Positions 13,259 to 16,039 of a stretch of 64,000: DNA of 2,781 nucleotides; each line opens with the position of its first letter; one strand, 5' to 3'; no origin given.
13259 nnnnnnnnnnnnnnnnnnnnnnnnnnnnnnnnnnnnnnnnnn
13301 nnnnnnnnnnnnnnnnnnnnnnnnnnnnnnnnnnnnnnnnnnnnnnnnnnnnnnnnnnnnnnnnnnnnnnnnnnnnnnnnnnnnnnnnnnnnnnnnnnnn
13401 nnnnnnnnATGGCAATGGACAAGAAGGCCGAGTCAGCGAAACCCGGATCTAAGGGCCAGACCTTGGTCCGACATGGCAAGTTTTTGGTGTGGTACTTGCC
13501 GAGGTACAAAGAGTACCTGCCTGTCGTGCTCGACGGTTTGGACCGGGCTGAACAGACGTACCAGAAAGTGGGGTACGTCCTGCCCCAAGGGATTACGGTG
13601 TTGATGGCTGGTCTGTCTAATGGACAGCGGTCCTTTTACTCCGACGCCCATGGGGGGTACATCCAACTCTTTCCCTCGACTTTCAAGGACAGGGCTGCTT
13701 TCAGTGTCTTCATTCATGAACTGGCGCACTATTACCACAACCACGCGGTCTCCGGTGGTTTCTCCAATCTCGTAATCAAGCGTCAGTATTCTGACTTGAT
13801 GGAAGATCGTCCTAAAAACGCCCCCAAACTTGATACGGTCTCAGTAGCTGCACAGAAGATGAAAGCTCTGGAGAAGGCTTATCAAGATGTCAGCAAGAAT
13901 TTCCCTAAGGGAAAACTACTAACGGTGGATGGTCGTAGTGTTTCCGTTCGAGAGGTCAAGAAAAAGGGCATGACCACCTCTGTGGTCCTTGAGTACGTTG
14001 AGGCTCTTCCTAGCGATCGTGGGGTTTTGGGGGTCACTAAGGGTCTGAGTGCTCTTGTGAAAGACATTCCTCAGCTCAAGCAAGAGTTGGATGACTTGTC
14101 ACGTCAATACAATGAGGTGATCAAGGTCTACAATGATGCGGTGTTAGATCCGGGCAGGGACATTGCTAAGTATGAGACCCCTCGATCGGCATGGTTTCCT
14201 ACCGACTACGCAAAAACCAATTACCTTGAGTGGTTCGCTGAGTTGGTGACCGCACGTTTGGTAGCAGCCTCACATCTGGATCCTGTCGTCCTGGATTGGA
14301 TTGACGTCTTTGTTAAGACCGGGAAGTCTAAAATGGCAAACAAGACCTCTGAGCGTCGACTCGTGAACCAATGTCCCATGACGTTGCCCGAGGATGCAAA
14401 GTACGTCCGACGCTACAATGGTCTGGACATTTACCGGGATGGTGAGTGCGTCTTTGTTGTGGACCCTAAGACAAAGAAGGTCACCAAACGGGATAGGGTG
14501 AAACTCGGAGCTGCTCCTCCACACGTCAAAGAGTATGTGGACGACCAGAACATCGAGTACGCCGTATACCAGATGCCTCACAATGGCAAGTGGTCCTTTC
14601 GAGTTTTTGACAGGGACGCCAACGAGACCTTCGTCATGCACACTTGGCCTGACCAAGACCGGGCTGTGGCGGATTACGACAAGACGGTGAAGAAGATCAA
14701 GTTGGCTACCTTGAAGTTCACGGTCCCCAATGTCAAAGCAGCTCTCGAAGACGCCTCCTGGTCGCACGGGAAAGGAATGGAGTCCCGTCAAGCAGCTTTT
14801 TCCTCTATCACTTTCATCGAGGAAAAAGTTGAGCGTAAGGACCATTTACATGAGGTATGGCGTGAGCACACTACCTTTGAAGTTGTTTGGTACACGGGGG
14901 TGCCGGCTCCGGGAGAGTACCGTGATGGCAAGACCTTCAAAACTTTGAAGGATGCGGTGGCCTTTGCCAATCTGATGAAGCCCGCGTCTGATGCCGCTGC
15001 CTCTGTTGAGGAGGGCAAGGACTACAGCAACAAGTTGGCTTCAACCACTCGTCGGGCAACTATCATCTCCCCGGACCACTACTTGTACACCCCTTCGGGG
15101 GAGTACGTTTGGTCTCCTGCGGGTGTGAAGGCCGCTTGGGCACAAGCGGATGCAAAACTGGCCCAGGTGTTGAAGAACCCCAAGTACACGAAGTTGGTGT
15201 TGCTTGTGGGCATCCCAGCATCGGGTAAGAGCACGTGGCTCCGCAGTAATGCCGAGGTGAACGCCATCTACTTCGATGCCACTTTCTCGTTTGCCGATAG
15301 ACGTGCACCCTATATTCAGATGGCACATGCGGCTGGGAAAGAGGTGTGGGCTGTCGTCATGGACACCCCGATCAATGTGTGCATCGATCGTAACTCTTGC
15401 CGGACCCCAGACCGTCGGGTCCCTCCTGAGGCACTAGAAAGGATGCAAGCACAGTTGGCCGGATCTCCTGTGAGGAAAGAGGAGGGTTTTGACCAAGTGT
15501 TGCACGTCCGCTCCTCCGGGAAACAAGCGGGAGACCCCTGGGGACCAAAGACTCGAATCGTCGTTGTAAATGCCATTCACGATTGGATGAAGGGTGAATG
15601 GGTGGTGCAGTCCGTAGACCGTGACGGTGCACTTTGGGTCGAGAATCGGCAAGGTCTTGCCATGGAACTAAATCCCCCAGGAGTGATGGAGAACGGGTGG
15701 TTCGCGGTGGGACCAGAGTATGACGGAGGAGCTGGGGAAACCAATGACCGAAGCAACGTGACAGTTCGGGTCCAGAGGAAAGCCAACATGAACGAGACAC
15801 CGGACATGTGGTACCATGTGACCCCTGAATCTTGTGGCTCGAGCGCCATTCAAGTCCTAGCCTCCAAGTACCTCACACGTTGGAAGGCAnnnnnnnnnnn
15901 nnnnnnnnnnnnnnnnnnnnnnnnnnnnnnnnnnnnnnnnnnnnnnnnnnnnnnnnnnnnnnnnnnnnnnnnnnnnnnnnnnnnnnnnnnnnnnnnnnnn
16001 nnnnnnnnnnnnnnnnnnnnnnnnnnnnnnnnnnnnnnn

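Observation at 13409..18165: Two adjacent giant polyvalent proteins sharing an ImmA/IrrE-like HExxH module, fused to a P-loop kinase or a ParB-like nuclease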

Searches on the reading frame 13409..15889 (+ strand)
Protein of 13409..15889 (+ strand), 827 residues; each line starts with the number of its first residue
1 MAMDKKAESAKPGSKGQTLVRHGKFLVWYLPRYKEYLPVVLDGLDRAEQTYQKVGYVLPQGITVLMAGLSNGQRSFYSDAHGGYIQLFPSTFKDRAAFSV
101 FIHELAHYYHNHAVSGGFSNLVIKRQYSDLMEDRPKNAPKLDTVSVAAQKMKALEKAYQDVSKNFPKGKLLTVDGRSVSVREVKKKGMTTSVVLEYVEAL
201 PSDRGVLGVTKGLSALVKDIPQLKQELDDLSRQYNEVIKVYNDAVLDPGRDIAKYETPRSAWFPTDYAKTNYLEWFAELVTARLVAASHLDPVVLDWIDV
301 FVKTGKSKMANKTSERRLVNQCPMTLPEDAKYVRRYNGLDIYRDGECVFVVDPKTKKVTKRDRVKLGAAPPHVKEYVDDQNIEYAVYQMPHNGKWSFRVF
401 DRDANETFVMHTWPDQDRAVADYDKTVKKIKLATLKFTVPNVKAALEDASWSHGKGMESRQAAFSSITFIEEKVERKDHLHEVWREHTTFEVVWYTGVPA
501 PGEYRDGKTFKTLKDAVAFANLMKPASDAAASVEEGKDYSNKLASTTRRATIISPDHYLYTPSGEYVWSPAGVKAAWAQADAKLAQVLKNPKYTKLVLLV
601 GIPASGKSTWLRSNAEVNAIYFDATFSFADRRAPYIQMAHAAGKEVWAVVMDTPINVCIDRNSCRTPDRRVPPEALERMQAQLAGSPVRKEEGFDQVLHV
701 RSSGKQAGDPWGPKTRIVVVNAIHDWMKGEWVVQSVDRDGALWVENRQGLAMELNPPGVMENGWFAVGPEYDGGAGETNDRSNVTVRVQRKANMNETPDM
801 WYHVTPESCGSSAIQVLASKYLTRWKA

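Call 3: search_protein_families(library=pfam, proteins=[window:13409-15889:+], max_evalue=1)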
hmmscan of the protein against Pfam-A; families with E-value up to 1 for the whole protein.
window:13409-15889:+ (827 aa): 1 family
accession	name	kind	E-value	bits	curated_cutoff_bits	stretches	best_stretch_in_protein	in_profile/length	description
PF13671.12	AAA_33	-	3.1e-11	44.2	27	2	622-683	75-140/143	AAA domain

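Call 4: search_protein_families(library=phrogs, proteins=[window:13409-15889:+], max_evalue=0.1)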
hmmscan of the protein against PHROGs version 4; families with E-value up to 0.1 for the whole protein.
window:13409-15889:+ (827 aa): 9 families
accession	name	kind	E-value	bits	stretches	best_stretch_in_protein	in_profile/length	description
phrog_2071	-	other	1.1e-16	62.5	3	589-624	11-46/282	ATPase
phrog_505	-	other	3.3e-06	27.8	1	594-618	2-26/295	polynucleotide kinase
phrog_6931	-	unknown function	4.8e-06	27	1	593-618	184-208/343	-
phrog_4581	-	head and packaging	0.00036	21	1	589-623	119-153/395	terminase small subunit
phrog_8238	-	DNA, RNA and nucleotide metabolism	0.00041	19.6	0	595-614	3-22/737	RNA ligase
phrog_3753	-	head and packaging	0.0015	18.3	1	128-199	238-310/503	portal protein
phrog_2551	-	tail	0.025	15.9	1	112-195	26-104/109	minor tail protein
phrog_15354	-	unknown function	0.027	14.4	1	92-122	32-62/441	-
phrog_5836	-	unknown function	0.073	12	0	589-623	43-77/1071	-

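Call 8: search_dna_similar(query=window:13409-15889:+, collection=phages, mode=protein, max_rows=25)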
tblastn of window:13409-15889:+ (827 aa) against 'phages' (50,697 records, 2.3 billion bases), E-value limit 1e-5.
No match.

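Call 12: find_homologous_proteins(query=window:13409-15889:+)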
Query window:13409-15889:+ (827 aa): 1 proteins with E <= 0.001 among 8000 candidates.
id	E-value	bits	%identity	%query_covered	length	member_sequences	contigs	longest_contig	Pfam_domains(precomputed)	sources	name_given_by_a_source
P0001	0.0e+0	1916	100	100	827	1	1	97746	PF13671.13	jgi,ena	-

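Call 18: search_solved_structures(query=window:13409-15889:+, max_evalue=1, show_alignments=2)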
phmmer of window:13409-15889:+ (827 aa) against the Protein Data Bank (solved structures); distinct sequences matched with E-value up to 1: 6.
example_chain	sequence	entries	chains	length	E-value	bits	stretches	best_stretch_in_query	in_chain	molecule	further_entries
4gp7_A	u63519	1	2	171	0.14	13.6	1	622-698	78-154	Metallophosphoesterase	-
1ly1_A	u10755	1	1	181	0.16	13.5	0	595-622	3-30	polynucleotide kinase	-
4gp6_A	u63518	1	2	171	0.32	12.5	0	622-698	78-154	Metallophosphoesterase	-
6wj2_H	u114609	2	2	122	0.34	12.4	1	519-573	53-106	Sodium-coupled neutral amino acid transporter 9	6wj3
4jst_A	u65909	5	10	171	0.49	11.9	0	622-698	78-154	Metallophosphoesterase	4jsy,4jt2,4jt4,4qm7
4mde_A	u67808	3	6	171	0.52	11.8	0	622-698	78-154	Metallophosphoesterase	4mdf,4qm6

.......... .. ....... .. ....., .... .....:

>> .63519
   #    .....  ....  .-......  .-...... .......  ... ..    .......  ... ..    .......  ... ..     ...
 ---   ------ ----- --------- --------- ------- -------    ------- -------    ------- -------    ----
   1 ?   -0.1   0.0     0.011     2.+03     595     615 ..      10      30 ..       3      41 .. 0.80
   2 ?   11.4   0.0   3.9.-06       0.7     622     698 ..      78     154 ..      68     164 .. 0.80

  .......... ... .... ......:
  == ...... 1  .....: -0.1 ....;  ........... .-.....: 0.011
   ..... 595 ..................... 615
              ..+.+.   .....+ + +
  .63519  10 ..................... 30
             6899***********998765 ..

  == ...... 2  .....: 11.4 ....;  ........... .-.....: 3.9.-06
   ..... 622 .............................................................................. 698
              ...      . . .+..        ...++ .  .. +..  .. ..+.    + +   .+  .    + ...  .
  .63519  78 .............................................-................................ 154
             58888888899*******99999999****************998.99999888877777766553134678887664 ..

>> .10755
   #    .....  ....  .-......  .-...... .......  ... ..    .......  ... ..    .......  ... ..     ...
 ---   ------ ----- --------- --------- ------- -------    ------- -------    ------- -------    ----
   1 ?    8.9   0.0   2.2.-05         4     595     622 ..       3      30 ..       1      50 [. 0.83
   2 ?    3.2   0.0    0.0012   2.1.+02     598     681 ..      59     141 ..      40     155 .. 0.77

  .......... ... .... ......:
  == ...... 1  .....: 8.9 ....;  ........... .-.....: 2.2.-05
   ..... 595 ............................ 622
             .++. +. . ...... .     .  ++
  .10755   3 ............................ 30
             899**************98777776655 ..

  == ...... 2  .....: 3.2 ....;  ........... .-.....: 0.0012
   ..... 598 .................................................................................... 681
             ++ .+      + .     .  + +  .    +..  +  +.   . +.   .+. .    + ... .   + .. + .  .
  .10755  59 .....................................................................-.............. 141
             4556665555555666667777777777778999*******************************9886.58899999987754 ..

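Call 47: predict_structure(alignment_id=A4)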
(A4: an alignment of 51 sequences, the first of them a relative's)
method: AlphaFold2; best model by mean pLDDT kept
length: 827 residues; sequences in the alignment: 51
mean_pLDDT: 66.9   pTM: 0.49
mean pLDDT of the five models: 66.9, 65.6, 65.0, 64.1, 63.4
residues with pLDDT >= 90: 295; 70-90: 153; 50-70: 51; < 50: 328
segments of 3 or more residues with pLDDT < 50: 1-4, 312-319, 361-368, 436-513, 520-581, 588-671, 673-708, 772-777, 791-827
pLDDT, mean of each block of 10 residues (from residue 1): 50 95 97 94 96 97 89 84 91 80 97 96 95 70 88 95 94 92 94 93 83 89 94 96 86 89 93 98 97 96 81 47 79 87 82 81 45 92 93 92 84 95 94 64 46 36 29 28 29 35 39 51 40 28 27 29 37 44 49 35 31 30 34 34 30 27 36 46 38 27 36 84 87 89 91 80 70 48 73 33 33 40 38
secondary structure, 60 per line:
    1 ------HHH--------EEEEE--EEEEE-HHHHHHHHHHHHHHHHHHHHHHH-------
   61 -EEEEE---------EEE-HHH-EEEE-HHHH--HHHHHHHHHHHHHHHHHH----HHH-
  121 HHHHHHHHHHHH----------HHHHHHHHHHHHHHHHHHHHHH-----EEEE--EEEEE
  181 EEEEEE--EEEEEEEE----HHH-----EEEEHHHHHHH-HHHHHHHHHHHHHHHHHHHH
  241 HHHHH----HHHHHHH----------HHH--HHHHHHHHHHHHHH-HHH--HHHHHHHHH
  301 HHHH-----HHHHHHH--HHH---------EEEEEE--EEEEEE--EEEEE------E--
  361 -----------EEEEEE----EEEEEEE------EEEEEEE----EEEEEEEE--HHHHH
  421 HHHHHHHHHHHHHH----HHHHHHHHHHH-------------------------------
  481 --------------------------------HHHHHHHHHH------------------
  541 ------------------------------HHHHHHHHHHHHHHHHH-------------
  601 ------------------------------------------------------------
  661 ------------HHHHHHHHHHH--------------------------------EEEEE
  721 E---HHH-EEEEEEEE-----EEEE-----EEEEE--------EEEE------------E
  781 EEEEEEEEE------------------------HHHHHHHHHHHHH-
elements in order (helices of 4 or more, strands of 3 or more residues): E18-22 E25-29 H31-53 E62-66 E76-78 E84-87 H89-92 H95-112 H121-132 H143-164 E170-173 E176-186 E189-196 E209-212 H213-219 H221-245 H250-256 H272-285 H292-304 H310-316 E331-336 E339-344 E347-351 E372-377 E382-388 E395-401 E406-413 H416-434 H439-449 H513-522 H571-587 H673-683 E716-721 E729-736 E742-745 E751-755 E764-767 E780-789 H814-826

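Call 81: search_solved_structures(query=A4, max_evalue=10, show_alignments=5)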
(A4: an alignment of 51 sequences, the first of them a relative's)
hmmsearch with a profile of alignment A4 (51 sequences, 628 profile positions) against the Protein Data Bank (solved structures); distinct sequences matched with E-value up to 10: 15.
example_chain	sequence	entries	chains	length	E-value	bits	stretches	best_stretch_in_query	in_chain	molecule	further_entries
4il3_A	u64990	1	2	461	0.0047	18.8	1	95-168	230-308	Ste24p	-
6t17_A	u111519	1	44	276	0.025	16.4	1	186-302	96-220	Flagellin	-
4jiu_A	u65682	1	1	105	0.069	15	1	113-162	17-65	Proabylysin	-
2qr4_A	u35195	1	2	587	0.2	13.4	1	85-165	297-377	Peptidase M3B, oligoendopeptidase F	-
7unh_A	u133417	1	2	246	1.2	10.9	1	198-306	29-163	SP2 designed chlorophyll dimer protein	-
7uni_A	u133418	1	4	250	1.4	10.6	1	198-307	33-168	SP2-ZnPPaM designed chlorophyll dimer protein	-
4di3_D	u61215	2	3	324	1.5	10.5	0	173-216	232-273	TatP(T) (Tp0957)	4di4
3u65_B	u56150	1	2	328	1.6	10.5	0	173-216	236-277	Tp33 protein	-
8i23_D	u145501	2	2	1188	1.7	10.4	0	64-121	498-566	DNA-directed RNA polymerase subunit beta'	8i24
2mi7_A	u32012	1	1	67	1.7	10.4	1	167-213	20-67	de novo protein a3Y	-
8gji_A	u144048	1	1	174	1.8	10.3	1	175-314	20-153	GCG binder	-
2zqm_A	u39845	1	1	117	1.8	10.2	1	239-303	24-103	Prefoldin beta subunit 1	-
8oyv_A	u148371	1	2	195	2.6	9.8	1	194-296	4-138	De novo designed soluble Claudin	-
2pms_C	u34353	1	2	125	5.5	8.7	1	262-312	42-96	PNEUMOCOCCAL SURFACE PROTEIN A (PSPA)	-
9tlt_A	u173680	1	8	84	6.7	8.4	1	263-303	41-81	Sc-apCC-2-KLHL20-4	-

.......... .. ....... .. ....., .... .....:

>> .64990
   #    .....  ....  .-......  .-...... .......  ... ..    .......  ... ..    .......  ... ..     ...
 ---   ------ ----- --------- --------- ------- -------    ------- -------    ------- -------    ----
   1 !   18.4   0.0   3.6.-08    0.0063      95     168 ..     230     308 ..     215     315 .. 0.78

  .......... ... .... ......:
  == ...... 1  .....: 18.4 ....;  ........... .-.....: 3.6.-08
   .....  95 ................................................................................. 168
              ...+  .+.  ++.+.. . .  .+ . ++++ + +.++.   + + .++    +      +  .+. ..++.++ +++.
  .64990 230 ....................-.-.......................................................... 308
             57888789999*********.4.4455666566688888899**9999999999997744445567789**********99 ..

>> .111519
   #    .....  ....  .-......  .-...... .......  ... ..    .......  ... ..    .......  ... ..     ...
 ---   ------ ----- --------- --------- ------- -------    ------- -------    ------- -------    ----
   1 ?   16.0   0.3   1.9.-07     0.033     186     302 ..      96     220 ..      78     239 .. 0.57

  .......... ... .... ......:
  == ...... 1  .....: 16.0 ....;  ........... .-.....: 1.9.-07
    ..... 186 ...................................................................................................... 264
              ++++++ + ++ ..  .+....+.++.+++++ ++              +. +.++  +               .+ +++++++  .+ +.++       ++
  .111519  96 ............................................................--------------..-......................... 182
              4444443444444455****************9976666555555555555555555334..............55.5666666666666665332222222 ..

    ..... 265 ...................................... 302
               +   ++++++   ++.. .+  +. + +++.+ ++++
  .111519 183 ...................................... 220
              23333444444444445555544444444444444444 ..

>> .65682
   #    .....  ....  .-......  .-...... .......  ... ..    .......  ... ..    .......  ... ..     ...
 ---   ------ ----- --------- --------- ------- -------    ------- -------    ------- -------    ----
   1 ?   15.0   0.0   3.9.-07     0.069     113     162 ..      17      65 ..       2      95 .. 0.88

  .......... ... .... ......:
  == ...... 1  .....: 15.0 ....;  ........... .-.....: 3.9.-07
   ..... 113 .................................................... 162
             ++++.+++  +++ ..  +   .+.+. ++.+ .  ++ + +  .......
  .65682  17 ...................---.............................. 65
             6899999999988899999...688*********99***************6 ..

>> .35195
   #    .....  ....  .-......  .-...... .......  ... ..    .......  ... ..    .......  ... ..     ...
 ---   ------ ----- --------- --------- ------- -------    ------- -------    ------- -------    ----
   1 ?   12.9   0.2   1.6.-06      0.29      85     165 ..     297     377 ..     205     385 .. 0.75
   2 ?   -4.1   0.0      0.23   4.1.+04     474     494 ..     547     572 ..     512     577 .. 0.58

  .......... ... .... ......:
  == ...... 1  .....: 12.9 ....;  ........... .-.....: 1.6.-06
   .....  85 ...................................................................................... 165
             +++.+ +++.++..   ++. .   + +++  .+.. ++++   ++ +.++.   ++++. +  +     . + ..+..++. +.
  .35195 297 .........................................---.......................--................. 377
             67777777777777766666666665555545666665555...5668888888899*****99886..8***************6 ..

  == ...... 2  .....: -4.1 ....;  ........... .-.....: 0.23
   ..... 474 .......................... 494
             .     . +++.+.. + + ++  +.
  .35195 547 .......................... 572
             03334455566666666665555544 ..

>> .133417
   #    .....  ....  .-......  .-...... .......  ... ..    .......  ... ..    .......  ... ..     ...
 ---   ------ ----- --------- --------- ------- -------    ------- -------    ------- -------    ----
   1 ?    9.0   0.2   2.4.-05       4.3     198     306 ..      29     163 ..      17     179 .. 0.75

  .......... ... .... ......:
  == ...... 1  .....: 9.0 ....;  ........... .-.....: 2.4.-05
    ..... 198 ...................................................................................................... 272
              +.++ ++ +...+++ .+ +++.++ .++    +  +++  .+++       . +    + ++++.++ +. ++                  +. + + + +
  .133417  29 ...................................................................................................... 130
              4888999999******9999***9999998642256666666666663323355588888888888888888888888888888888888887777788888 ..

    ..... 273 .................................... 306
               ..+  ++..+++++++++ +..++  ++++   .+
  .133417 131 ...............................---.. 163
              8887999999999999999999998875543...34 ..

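Call 90: search_protein_families(library=ncbifam, proteins=[window:13409-15889:+], max_evalue=0.1)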
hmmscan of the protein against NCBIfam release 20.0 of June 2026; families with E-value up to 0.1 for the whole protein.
window:13409-15889:+ (827 aa): 5 families
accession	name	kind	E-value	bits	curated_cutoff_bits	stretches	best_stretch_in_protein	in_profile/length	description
TIGR04075.1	bacter_Pnkp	equivalog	2.2e-06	26.2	750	1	622-703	77-158/851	polynucleotide kinase-phosphatase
TIGR03633.1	arc_protsome_A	equivalog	0.029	13.9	287.35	1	47-88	114-156/230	archaeal proteasome endopeptidase complex subunit alpha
TIGR03575.1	selen_PSTK_euk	equivalog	0.033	13.5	382.35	0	622-705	132-213/340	L-seryl-tRNA(Sec) kinase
TIGR03574.1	selen_PSTK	equivalog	0.076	12.4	290.5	0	621-681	72-130/249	L-seryl-tRNA(Sec) kinase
NF003075.0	PRK03996.1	subfamily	0.089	12.1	219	0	47-155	121-228/248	archaeal proteasome endopeptidase complex subunit alpha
